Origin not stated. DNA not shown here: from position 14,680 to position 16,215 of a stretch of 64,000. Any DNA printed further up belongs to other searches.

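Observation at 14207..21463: Triplicated SiaABC-like partner-switching cluster whose output appears to be a DUF1987-methyltransferase fusion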

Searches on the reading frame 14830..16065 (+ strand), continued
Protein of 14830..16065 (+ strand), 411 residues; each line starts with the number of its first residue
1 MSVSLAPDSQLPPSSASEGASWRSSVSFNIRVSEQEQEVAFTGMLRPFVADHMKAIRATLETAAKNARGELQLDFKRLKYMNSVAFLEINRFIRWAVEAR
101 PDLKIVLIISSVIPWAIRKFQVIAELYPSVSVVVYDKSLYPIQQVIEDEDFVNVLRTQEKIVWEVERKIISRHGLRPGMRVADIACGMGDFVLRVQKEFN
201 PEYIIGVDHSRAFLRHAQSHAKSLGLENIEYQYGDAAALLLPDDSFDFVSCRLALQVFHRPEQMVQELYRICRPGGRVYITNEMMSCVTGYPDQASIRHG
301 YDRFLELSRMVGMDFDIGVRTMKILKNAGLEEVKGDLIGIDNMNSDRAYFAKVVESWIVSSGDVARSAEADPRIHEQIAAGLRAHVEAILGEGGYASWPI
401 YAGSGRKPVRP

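Call 49: get_annotated_region(hit=H1, flank=7000)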
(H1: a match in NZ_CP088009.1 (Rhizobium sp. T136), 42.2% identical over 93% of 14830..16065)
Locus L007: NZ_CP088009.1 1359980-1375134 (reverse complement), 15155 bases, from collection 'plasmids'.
description: Rhizobium sp. T136 plasmid pT136a, complete sequence
organism: Rhizobium sp. T136 (NCBI taxid 555319)
taxonomy: Bacteria; Pseudomonadota; Alphaproteobacteria; Hyphomicrobiales; Rhizobiaceae; Rhizobium; Rhizobium sp. T136
host: -; source: Melilotus albus,Cell culture,root nodule; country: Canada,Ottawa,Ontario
typing (MOB-suite, as given by PLSDB): non-mobilizable; mating-pair formation MPF_T
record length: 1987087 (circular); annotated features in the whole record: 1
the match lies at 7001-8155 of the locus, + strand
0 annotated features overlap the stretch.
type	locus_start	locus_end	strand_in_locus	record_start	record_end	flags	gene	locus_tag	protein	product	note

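Call 51: search_protein_families(library=pfam, proteins=[L007:4723-6465:+, L007:6462-6977:+, L007:6974-8152:+, L007:8149-10506:+, L007:10511-11065:+, L007:11084-11422:+, L007:11466-12659:+, L007:3534-4433:+], max_evalue=0.01)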
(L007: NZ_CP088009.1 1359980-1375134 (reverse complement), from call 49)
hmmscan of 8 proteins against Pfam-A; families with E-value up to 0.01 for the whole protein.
L007:4723-6465:+ (580 aa): 2 families
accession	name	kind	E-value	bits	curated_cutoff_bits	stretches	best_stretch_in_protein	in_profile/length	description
PF00563.25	EAL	-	1.9e-73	247.1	31.3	1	308-538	2-236/236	EAL domain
PF00990.26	GGDEF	-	7.4e-42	143.3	23.8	1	133-288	1-161/161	Diguanylate cyclase, GGDEF domain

L007:6462-6977:+ (171 aa): 0 families

L007:6974-8152:+ (392 aa): 10 families
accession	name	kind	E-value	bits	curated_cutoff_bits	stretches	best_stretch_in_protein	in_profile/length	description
PF13649.12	Methyltransf_25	-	9.4e-18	65.1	27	1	163-258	1-97/97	Methyltransferase domain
PF08241.18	Methyltransf_11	-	2.5e-17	63.7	21.2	1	165-262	2-95/95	Methyltransferase domain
PF01209.24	Ubie_methyltran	-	7.6e-16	58.6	20.1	1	140-264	30-153/233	ubiE/COQ5 methyltransferase family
PF13847.12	Methyltransf_31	-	5.8e-15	55.7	27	1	158-266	2-113/145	Methyltransferase domain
PF13489.12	Methyltransf_23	-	2.7e-12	47.1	27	1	157-299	20-138/164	Methyltransferase domain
PF08242.18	Methyltransf_12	-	4.9e-12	46.9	30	1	165-260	2-98/98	Methyltransferase domain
PF05175.20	MTS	-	0.00024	21.2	23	1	161-233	33-104/170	Methyltransferase small domain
PF07021.18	MetW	-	0.00032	20.8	21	1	157-255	11-103/193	Methionine biosynthesis protein MetW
PF01728.25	FtsJ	-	0.00054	20.4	24.1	1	150-233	11-97/181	FtsJ-like methyltransferase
PF02390.23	Methyltransf_4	-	0.0032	17.4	24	1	161-224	3-66/173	Putative methyltransferase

L007:8149-10506:+ (785 aa): 3 families
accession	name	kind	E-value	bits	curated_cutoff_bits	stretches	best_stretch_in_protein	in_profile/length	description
PF07228.17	SpoIIE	-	2.1e-41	142.4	25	1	591-784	3-191/192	Stage II sporulation protein E (SpoIIE)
PF00672.30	HAMP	-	1.5e-11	44.9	25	1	453-501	3-51/53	HAMP domain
PF02743.24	dCache_1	-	1.9e-07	31.4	45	1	226-318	92-183/240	Cache domain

L007:10511-11065:+ (184 aa): 0 families

L007:11084-11422:+ (112 aa): 1 family
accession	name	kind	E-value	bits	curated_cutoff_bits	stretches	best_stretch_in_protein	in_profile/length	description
PF13466.11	STAS_2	-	0.00028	21.5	29.2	1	32-77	13-57/80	STAS domain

L007:11466-12659:+ (397 aa): 2 families
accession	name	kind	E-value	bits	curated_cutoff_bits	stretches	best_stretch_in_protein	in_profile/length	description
PF12833.13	HTH_18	-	6.4e-17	62.1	33.6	1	283-361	1-79/80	Helix-turn-helix domain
PF00165.29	HTH_AraC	-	4.1e-11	43.2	26.6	1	326-361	8-42/42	Bacterial regulatory helix-turn-helix proteins, AraC family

L007:3534-4433:+ (299 aa): 2 families
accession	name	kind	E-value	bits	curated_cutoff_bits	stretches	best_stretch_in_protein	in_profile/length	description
PF03466.25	LysR_substrate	-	7.2e-44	150.1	28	1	88-287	2-205/209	LysR substrate binding domain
PF00126.33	HTH_1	-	1e-20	73.9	26.6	1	4-62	1-59/60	Bacterial regulatory helix-turn-helix protein, lysR family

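Call 58: search_dna_similar(query=L007:6974-8152:+, collection=plasmids, mode=protein, max_rows=60, rows=spread, max_evalue=1e-60)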
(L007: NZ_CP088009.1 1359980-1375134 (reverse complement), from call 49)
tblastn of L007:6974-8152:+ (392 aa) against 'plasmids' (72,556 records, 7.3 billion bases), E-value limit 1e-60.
Records with a match: 120; places in all: 121; records where one place covers at least 80% of the query: 120.
Best place of each record, by identity: >=99% 3; 80-90% 13; 60-80% 104.
By first word of the organism name: Sinorhizobium 80; Rhizobium 24; Ensifer 9; Aminobacter 6; Phyllobacterium 1.
By predicted mobility (MOB-suite, as given by PLSDB): mobilizable 58; non-mobilizable 46; conjugative 16.
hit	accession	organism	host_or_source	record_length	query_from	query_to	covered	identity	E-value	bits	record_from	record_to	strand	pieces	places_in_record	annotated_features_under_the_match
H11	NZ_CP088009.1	Rhizobium sp. T136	Melilotus albus,Cell culture,root nodule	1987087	1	392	100%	99.7%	0e+0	796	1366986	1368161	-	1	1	none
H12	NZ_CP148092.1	Rhizobium sp. T1470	Medicago sativa,cell culture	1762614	1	392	100%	99.5%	0e+0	796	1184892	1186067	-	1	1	none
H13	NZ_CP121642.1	Rhizobium sp. CC1099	Onobrychis viciifolia,cell culture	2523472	1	392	100%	86.2%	0e+0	687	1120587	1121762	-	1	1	none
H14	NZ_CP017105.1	Rhizobium gallicum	Phaseolus vulgaris,Whole ...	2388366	1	392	100%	85.7%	0e+0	684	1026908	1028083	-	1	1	none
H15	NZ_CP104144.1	Rhizobium sullae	Sulla coronaria,cell culture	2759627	1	392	100%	85.5%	0e+0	694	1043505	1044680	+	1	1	record has no annotation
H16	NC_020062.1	Rhizobium tropici CIAT 899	Phaseolus vulgaris root nodule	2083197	4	392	99%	81.5%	0e+0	666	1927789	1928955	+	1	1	record has no annotation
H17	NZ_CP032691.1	Rhizobium sp. CCGE532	Phaseolus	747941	3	392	99%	81.3%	0e+0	665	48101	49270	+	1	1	class I SAM-dependent methyltransferase | ubiquinone biosynthesis methyltransferase UbiE | SpoIIE family protein phosphatase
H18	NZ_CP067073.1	Rhizobium sp. AB2/73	Phyla canescens,cell culture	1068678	4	392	99%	80.7%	0e+0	665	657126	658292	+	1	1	record has no annotation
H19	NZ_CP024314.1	Rhizobium sp. NXC24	Phaseolus vulgaris,cell culture,plant ...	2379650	2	392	100%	72.9%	0e+0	611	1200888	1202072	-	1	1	record has no annotation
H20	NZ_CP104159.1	Rhizobium sp. CB3060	Leucaena leucocephala,cell culture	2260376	2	392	100%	72.2%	0e+0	607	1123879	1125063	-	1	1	record has no annotation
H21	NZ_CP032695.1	Rhizobium jaguaris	Calliandra grandiflora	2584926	6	392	99%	72.6%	0e+0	605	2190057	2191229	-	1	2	none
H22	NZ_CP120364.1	Sinorhizobium kummerowiae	Kummerowia stipulacea,Pure culture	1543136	10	392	98%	72.3%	0e+0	599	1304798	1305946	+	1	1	none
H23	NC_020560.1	Sinorhizobium meliloti 2011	-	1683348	10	392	98%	72.1%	0e+0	599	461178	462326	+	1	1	none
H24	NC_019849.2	Sinorhizobium meliloti GR4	-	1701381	10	392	98%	72.1%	0e+0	599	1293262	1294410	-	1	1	none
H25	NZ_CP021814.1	Sinorhizobium meliloti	Medicago truncatula,Single Cell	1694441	10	392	98%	72.1%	0e+0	599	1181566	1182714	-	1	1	none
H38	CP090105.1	Sinorhizobium meliloti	Medicago,Cell culture,Plant nodule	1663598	10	392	98%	71.5%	0e+0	595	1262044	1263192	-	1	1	class I SAM-dependent methyltransferase | SpoIIE family protein phosphatase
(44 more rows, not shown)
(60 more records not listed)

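Call 59: get_annotated_region(hit=H38, flank=7000)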
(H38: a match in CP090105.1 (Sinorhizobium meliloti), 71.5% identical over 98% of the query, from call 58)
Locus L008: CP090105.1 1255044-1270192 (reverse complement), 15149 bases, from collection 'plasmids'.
description: Sinorhizobium meliloti strain Ak57 plasmid pSymA, complete sequence
organism: Sinorhizobium meliloti (NCBI taxid 382)
taxonomy: Bacteria; Pseudomonadota; Alphaproteobacteria; Hyphomicrobiales; Rhizobiaceae; Sinorhizobium; Sinorhizobium meliloti
host: -; source: Medicago,Cell culture,Plant nodule; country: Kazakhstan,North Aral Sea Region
typing (MOB-suite, as given by PLSDB): mobilizable; relaxase MOBQ
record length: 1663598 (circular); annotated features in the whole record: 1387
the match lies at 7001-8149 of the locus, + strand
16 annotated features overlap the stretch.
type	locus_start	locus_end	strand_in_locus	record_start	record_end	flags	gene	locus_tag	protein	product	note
CDS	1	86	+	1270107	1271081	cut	-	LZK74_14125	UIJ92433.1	sialic acid TRAP transporter substrate-binding protein SiaP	-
CDS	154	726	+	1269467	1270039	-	-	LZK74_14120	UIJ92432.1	TRAP transporter small permease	-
CDS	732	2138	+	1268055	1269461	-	-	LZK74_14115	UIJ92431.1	TRAP transporter large permease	-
CDS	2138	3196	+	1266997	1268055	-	-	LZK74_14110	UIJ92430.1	L-idonate 5-dehydrogenase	-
CDS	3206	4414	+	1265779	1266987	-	uxuA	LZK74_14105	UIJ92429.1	mannonate dehydratase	-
CDS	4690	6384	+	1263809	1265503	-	-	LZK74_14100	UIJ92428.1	EAL domain-containing protein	-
CDS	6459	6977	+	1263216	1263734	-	-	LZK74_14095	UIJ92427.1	ubiquinone biosynthesis methyltransferase UbiE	-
CDS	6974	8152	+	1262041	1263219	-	-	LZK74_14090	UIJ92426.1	class I SAM-dependent methyltransferase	-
CDS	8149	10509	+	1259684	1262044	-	-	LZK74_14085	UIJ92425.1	SpoIIE family protein phosphatase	-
CDS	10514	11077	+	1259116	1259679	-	-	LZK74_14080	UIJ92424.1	ATP-binding protein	-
CDS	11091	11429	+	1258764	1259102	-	-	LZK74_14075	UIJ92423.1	hypothetical protein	-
CDS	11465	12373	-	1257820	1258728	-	-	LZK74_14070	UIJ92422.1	SMP-30/gluconolactonase/LRE family protein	-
CDS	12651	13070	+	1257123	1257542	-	-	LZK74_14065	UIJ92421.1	DUF1236 domain-containing protein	-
CDS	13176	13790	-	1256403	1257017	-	-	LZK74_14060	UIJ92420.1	TetR/AcrR family transcriptional regulator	-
CDS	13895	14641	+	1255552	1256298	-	-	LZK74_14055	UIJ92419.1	3-oxoacyl-ACP reductase FabG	-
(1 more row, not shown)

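Call 78: find_related_loci(query=A1, collection=genome_contigs, flank=10000)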
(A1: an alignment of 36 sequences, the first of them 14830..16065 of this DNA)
Query A1 (411 aa) in genome_contigs; peptide patterns used: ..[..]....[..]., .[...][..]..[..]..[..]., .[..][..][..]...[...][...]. (x = any residue, [..] = any of these).
462 stretches matched a pattern; 437 encode a relative of the query (tblastn E <= 1e-3); the best 80 are kept; 80 distinct loci.
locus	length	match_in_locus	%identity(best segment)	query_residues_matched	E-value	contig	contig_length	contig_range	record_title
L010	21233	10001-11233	93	1-411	0e+0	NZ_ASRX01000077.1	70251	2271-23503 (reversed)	Chondromyces apiculatus DSM 436 contig77, whole genome shotgun sequence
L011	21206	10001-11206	77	8-409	0e+0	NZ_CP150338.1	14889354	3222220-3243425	Sorangium sp. So ce388 chromosome, complete genome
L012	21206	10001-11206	76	8-409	0e+0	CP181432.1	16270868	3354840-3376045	Sorangium sp. So ce1128 chromosome, complete genome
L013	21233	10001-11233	73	1-410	0e+0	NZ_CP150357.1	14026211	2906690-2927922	Sorangium sp. So ce1078 chromosome, complete genome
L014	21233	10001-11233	73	1-410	0e+0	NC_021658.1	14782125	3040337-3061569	Sorangium cellulosum So0157-2, complete sequence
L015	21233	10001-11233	73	1-410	0e+0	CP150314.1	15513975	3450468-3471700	Sorangium sp. So ce134 chromosome, complete genome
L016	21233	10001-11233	73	1-410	0e+0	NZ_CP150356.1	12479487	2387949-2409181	Sorangium sp. So ce1014 chromosome, complete genome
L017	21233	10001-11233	73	1-410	0e+0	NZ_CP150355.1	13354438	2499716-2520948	Sorangium sp. So ce1000 chromosome, complete genome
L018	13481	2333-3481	73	26-408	0e+0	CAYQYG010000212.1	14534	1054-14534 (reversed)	MAG TPA_asm: uncultured Polyangiaceae bacterium isolate binchicken_co16_22 genome assembly, contig: NODE_6963_length_145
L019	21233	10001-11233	67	1-410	0e+0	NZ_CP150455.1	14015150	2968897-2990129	Sorangium sp. So ce131 chromosome, complete genome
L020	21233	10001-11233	67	1-410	0e+0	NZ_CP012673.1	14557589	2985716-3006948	Sorangium cellulosum strain So ce26 chromosome, complete genome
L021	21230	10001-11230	64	1-410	0e+0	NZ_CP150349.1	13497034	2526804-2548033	Sorangium sp. So ce726 chromosome, complete genome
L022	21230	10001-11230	66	1-410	0e+0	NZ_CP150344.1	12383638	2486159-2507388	Sorangium sp. So ce513 chromosome, complete genome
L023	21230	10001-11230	66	1-410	0e+0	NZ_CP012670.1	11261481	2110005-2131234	Sorangium cellulosum strain So ceGT47 chromosome, complete genome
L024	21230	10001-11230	66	1-410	0e+0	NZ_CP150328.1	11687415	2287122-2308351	Sorangium sp. So ce315 chromosome, complete genome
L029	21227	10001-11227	61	1-410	2e-175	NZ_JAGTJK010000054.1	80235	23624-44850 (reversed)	Polyangium jinanense strain SDU13 Scaffold54, whole genome shotgun sequence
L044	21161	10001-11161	47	24-409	7e-116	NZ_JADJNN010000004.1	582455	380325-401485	MAG: Nannocystis sp. isolate EsbW_18-Q3-R4-48_MAXAC.145 tig00002731-10-5822760, whole genome shotgun sequence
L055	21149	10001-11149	43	27-409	8e-107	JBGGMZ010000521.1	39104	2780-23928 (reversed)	MAG: Chthoniobacter sp. isolate bin.029 k141_82297, whole genome shotgun sequence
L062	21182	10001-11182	42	9-409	4e-103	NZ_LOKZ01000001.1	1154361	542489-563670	Rhizobium sp. R711 R711_NODE_1, whole genome shotgun sequence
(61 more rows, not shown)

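Call 83: search_protein_families(library=pfam, proteins=[L029:2823-5063:-, L044:6382-7374:-, L062:7744-8664:-, L055:5668-6258:+], max_evalue=0.001)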
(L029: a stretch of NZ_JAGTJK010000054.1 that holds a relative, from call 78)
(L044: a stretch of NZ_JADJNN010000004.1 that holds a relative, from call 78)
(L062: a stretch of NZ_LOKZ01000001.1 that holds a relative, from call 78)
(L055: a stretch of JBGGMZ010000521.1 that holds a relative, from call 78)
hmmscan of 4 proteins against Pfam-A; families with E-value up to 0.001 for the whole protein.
L029:2823-5063:- (747 aa): 3 families
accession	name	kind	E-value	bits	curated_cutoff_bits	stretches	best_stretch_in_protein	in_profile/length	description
PF03781.23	FGE-sulfatase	-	3.8e-51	174.6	23.3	1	479-744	4-254/255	Sulfatase-modifying factor enzyme 1-like domain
PF00069.31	Pkinase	-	5.1e-29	101.9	31.7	1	35-313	1-252/263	Protein kinase domain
PF07714.23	PK_Tyr_Ser-Thr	-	4.7e-14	52.8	23.1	1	37-288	3-228/258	Protein tyrosine and serine/threonine kinase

L044:6382-7374:- (331 aa): 1 family
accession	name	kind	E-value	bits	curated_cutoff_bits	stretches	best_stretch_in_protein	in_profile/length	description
PF07228.17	SpoIIE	-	1.3e-29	103.9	25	1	145-329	2-192/192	Stage II sporulation protein E (SpoIIE)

L062:7744-8664:- (307 aa): 0 families

L055:5668-6258:+ (197 aa): 0 families
